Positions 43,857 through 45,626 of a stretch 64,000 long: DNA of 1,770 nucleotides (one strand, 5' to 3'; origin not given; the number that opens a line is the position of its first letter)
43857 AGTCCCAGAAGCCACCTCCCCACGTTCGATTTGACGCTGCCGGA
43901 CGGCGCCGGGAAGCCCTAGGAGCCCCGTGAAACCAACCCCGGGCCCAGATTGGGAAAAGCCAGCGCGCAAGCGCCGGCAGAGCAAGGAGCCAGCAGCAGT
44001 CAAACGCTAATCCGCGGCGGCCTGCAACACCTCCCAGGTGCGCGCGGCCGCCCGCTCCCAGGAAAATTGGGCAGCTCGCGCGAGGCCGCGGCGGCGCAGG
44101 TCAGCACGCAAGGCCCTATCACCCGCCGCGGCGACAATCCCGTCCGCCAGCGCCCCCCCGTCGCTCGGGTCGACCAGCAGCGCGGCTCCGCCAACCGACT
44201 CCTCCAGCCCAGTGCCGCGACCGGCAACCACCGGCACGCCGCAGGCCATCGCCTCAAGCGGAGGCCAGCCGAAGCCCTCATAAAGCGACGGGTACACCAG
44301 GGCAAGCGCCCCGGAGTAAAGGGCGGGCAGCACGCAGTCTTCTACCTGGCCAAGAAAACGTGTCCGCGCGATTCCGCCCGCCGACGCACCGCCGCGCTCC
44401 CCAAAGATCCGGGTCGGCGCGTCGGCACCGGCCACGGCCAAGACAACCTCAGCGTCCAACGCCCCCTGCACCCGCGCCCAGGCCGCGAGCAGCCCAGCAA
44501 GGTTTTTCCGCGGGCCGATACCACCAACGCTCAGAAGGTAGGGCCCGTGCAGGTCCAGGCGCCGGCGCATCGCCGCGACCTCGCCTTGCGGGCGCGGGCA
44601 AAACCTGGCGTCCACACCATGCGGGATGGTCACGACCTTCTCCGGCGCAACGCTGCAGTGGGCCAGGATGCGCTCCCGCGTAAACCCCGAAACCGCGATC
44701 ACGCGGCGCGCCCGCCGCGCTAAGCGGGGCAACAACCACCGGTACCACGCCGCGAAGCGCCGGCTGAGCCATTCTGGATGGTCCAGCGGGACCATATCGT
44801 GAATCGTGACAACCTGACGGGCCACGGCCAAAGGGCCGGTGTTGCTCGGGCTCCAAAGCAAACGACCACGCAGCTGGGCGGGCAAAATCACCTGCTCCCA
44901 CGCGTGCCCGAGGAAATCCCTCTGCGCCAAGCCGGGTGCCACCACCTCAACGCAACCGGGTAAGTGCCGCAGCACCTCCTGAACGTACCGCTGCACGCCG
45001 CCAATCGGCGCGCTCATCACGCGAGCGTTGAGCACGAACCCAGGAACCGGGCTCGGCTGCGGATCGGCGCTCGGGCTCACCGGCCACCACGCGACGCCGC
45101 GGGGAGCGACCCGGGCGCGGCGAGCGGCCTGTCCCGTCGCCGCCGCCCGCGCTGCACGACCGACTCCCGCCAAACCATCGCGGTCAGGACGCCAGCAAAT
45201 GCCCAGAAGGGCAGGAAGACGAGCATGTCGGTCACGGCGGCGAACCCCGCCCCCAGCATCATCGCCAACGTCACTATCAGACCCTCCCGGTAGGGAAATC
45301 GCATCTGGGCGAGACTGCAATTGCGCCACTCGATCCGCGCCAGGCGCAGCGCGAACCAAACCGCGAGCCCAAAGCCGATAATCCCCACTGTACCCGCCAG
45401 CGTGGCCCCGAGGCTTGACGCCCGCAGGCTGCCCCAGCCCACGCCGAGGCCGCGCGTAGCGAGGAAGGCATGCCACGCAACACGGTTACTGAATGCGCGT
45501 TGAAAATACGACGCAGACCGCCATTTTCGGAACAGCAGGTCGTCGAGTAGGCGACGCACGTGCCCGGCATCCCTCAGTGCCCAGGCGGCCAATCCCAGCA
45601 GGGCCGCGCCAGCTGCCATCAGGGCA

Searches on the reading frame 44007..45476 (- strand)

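Call 10: search_protein_families(library=pfam, proteins=[window:44007-45476:-], max_evalue=0.01)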
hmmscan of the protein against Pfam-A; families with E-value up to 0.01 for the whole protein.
window:44007-45476:- (489 aa): 5 families
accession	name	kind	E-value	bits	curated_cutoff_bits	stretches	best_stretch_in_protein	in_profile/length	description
PF00534.26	Glycos_transf_1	-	1.6e-24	86.8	26.4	1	311-464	15-169/172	Glycosyl transferases group 1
PF13692.12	Glyco_trans_1_4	-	1.1e-22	81.3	27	1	312-450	2-139/142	Glycosyl transferases group 1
PF13439.12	Glyco_transf_4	-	6.2e-17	62.6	28.5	1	219-290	97-168/170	Glycosyltransferase Family 4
PF20706.3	GT4-conflict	-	2e-08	34.1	26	1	251-454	142-340/385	Family 4 Glycosyltransferase in conflict systems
PF13524.12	Glyco_trans_1_2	-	0.00033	21.1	25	1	354-477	16-139/144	Glycosyl transferase-like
